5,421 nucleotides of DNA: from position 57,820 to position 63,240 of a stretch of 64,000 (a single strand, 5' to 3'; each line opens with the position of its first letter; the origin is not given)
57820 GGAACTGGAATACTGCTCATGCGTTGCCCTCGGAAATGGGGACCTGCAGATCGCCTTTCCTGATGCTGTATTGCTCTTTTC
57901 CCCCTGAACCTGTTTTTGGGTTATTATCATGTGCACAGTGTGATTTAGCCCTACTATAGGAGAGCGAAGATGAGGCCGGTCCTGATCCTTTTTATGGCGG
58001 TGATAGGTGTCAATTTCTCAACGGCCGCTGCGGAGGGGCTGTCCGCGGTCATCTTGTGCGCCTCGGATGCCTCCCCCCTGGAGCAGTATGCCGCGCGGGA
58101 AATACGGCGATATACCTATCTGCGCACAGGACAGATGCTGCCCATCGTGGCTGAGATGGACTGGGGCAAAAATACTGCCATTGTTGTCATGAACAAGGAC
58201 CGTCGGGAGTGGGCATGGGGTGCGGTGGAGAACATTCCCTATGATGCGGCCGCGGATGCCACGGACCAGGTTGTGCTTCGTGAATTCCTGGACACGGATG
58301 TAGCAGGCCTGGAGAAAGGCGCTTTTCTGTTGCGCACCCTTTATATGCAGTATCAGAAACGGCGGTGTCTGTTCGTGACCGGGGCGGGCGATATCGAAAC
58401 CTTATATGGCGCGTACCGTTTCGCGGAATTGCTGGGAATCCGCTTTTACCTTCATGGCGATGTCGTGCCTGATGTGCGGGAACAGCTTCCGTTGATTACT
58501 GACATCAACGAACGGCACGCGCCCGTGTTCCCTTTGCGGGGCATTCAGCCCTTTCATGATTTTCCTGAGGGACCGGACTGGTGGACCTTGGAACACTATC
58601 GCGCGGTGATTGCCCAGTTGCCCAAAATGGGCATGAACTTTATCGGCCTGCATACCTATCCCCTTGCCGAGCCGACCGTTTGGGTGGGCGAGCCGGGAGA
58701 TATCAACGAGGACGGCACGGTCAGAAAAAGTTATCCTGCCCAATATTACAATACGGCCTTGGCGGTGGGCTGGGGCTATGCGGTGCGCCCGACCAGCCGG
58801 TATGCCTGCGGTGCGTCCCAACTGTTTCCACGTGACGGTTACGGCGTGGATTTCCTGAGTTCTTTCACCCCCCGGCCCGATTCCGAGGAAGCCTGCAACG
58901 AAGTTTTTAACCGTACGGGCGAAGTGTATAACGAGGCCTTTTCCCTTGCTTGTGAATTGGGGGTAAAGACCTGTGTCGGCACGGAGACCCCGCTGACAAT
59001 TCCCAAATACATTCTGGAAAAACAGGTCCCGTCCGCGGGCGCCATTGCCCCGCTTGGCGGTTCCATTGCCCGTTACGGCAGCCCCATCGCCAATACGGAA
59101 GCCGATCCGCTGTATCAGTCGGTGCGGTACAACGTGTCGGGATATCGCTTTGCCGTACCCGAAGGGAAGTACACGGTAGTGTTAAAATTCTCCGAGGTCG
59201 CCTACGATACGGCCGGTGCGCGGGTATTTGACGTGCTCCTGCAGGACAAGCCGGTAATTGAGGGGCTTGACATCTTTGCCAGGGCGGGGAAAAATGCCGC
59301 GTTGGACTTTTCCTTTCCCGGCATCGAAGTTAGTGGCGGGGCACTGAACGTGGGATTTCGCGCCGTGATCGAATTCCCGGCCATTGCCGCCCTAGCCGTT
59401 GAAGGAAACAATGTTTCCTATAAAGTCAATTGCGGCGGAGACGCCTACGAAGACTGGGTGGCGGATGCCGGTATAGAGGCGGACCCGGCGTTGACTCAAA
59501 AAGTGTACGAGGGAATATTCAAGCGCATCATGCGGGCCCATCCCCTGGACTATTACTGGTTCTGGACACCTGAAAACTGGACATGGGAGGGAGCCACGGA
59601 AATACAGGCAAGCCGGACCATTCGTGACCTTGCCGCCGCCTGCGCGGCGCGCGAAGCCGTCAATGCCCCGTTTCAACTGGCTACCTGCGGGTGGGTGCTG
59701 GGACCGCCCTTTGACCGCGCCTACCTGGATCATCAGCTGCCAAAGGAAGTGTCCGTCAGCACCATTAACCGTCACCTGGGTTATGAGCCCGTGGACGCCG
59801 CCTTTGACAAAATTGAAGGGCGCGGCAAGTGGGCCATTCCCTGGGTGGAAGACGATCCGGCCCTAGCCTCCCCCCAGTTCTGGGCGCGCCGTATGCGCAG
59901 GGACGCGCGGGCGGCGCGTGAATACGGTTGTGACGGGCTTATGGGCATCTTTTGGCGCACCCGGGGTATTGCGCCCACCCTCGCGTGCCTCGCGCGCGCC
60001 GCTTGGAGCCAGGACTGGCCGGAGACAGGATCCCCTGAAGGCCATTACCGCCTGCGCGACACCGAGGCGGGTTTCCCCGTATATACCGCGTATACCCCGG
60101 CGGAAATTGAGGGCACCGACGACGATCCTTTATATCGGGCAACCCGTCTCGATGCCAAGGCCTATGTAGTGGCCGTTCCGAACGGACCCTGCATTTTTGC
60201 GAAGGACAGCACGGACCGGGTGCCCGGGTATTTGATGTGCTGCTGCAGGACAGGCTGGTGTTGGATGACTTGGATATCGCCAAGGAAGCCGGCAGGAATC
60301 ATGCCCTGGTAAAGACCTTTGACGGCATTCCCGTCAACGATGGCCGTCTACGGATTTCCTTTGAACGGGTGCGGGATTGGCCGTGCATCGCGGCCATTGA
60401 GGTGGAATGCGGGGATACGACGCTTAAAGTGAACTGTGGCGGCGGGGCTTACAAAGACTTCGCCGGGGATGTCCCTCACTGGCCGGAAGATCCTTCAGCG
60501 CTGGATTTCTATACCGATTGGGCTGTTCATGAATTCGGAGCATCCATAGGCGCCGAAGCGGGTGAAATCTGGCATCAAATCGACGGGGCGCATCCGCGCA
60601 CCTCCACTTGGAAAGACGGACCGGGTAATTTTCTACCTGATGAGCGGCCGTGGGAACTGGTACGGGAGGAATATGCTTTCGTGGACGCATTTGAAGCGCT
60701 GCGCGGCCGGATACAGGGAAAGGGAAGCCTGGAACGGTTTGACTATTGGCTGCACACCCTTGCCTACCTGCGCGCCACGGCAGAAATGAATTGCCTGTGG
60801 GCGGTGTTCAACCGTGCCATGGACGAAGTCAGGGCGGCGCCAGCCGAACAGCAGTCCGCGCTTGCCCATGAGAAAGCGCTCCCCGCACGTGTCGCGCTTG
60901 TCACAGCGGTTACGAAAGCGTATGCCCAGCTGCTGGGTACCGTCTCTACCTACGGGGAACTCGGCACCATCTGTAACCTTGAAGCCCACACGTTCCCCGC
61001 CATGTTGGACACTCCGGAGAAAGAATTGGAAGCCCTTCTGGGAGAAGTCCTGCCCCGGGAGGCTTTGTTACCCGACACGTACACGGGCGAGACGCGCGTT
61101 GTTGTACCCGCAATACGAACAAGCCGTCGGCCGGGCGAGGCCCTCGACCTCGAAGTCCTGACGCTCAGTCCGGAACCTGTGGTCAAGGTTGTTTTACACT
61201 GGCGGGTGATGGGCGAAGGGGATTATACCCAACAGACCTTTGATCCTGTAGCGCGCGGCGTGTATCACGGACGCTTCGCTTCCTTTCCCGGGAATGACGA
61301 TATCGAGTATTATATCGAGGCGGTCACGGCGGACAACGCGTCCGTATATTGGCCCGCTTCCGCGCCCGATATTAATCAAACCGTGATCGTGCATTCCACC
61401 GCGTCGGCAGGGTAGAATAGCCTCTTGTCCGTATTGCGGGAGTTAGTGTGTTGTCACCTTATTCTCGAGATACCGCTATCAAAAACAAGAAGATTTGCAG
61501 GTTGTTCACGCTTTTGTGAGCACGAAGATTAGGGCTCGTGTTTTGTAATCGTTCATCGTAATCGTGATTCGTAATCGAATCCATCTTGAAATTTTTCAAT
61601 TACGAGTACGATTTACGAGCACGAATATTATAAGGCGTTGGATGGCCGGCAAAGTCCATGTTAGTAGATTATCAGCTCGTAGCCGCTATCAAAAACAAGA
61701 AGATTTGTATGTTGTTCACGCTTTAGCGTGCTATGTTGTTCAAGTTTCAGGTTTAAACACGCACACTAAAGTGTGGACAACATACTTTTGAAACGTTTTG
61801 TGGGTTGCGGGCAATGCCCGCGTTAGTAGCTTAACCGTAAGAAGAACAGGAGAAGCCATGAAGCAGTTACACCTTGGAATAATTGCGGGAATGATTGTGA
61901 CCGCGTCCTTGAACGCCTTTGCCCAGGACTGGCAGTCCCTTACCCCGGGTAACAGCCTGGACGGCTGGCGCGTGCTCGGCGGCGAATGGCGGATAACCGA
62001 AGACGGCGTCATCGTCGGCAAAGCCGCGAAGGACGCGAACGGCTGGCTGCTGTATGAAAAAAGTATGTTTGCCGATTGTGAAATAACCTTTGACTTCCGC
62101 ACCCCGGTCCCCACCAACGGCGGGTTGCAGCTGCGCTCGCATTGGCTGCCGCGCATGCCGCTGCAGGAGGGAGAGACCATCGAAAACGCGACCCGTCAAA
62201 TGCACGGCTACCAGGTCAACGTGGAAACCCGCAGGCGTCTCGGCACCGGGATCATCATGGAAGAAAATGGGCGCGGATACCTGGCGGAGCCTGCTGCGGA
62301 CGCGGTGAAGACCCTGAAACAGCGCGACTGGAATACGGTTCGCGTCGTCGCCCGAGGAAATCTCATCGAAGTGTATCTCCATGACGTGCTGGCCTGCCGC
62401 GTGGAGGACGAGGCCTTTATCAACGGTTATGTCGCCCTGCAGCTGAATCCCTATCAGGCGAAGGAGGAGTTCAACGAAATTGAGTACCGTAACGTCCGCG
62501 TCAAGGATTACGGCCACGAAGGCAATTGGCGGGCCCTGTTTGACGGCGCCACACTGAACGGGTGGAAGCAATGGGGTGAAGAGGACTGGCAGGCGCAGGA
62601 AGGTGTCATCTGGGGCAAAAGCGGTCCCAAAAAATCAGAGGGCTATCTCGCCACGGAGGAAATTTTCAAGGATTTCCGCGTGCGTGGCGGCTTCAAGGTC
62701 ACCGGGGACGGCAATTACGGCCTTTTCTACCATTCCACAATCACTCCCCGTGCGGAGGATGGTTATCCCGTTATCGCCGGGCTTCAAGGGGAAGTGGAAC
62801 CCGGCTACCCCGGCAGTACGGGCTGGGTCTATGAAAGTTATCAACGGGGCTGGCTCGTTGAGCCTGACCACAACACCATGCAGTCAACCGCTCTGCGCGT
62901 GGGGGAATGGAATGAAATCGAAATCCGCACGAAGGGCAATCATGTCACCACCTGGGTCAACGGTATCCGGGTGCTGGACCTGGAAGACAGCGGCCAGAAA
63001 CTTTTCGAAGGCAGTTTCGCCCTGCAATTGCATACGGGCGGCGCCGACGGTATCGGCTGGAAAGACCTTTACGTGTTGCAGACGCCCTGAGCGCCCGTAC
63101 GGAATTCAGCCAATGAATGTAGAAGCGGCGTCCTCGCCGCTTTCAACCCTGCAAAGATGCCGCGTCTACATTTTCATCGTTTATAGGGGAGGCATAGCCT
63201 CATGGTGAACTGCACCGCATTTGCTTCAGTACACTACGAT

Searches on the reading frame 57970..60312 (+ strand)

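Call 11: search_protein_families(library=pfam, proteins=[window:57970-60312:+], max_evalue=0.01)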
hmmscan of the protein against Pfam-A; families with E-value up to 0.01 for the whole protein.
window:57970-60312:+ (780 aa): 1 family
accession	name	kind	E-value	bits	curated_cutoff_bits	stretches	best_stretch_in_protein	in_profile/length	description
PF11721.14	Malectin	-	3.8e-21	76.2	23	1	370-466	43-142/163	Malectin domain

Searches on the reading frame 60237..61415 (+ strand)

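Call 11: search_protein_families(library=pfam, proteins=[window:60237-61415:+], max_evalue=0.01)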
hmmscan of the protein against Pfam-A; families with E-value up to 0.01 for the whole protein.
window:60237-61415:+ (392 aa): 2 families
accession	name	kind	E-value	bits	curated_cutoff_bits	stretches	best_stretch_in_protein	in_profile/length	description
PF11721.14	Malectin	-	0.00031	21.2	23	1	2-47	99-144/163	Malectin domain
PF18983.5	DUF5717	-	0.0033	17.1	25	1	306-367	184-247/306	Family of unknown function (DUF5717)C-terminal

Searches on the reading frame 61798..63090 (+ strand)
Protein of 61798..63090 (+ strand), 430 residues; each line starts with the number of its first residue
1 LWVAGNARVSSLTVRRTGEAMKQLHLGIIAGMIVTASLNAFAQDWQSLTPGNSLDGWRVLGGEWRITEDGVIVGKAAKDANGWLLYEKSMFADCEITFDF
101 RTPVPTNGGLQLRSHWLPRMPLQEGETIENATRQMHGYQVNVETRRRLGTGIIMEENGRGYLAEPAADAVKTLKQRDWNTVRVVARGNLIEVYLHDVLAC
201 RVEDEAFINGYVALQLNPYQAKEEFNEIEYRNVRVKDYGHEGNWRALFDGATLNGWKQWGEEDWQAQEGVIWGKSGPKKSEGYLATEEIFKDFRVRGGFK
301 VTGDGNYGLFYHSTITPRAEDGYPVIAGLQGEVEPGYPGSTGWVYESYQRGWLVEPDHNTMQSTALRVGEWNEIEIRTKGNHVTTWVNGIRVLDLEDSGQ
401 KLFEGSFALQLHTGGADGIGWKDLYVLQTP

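Call 11: search_protein_families(library=pfam, proteins=[window:61798-63090:+], max_evalue=0.01)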
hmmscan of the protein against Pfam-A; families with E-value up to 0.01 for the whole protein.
window:61798-63090:+ (430 aa): 4 families
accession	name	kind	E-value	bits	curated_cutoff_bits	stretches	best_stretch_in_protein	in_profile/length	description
PF06439.18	3keto-disac_hyd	-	3.5e-57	193.9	26.8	2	244-425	2-185/187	3-keto-disaccharide hydrolase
PF19763.6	DUF6250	-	2e-05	24.9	26.9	0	357-411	103-155/165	Domain of unknown function (DUF6250)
PF20407.5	DUF1583_N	-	6.2e-05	23.3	22.9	0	359-394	79-114/150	Domain of unknown function (DUF1583_N)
PF21708.4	Glyco_hydro_59_C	-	0.00097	19.6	27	0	171-221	113-164/175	Galactocerebrosidase, C-terminal lectin domain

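Call 17: find_encoding_contigs(protein=window:61858-63090:+, flank=10000, max_places=10)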
Protein window:61858-63090:+ (410 aa): 12 contigs read that carry it; 10 places shown.
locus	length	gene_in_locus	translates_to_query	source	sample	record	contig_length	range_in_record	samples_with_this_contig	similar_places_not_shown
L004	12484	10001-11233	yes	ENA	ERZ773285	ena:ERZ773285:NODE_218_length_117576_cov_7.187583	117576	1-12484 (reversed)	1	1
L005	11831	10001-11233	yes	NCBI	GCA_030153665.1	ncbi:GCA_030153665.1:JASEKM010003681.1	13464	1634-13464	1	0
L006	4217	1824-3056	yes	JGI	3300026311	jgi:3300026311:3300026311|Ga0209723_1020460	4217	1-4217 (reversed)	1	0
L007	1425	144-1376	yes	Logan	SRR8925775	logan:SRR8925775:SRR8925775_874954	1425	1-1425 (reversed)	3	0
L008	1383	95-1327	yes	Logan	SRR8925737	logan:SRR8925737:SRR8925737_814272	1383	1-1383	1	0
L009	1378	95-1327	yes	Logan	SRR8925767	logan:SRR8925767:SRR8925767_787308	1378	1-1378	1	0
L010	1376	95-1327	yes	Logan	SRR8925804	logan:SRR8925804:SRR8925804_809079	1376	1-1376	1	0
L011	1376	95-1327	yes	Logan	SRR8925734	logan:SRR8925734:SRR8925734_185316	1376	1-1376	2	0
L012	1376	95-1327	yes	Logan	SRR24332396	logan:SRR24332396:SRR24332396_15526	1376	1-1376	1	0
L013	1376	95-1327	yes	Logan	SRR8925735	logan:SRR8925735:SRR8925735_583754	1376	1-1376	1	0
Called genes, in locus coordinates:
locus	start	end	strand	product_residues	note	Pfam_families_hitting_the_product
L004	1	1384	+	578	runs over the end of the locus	PF28256:CCDC171 (faint), PF05157:MshEN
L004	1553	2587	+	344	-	-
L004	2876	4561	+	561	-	PF16371:MetallophosN, PF00149:Metallophos (weak), PF16370:MetallophosC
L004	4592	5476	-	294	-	-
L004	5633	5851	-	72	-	-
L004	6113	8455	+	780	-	PF11721:Malectin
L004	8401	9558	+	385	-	-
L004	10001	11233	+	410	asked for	PF06439:3keto-disac_hyd, PF19763:DUF6250 (faint), PF06439:3keto-disac_hyd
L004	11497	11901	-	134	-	PF01850:PIN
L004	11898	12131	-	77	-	-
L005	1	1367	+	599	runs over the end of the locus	PF28256:CCDC171 (faint), PF05157:MshEN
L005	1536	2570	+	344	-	-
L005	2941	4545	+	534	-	PF16371:MetallophosN, PF00149:Metallophos (weak), PF16370:MetallophosC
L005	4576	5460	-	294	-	-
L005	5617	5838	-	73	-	-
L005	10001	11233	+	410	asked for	PF06439:3keto-disac_hyd, PF19763:DUF6250 (faint), PF06439:3keto-disac_hyd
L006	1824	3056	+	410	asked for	PF06439:3keto-disac_hyd, PF19763:DUF6250 (faint), PF06439:3keto-disac_hyd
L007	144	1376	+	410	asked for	PF06439:3keto-disac_hyd, PF19763:DUF6250 (faint), PF06439:3keto-disac_hyd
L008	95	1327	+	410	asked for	PF06439:3keto-disac_hyd, PF19763:DUF6250 (faint), PF06439:3keto-disac_hyd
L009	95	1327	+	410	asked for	PF06439:3keto-disac_hyd, PF19763:DUF6250 (faint), PF06439:3keto-disac_hyd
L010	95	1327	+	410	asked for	PF06439:3keto-disac_hyd, PF19763:DUF6250 (faint), PF06439:3keto-disac_hyd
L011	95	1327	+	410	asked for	PF06439:3keto-disac_hyd, PF19763:DUF6250 (faint), PF06439:3keto-disac_hyd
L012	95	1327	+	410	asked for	PF06439:3keto-disac_hyd, PF19763:DUF6250 (faint), PF06439:3keto-disac_hyd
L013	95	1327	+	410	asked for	PF06439:3keto-disac_hyd, PF19763:DUF6250 (faint), PF06439:3keto-disac_hyd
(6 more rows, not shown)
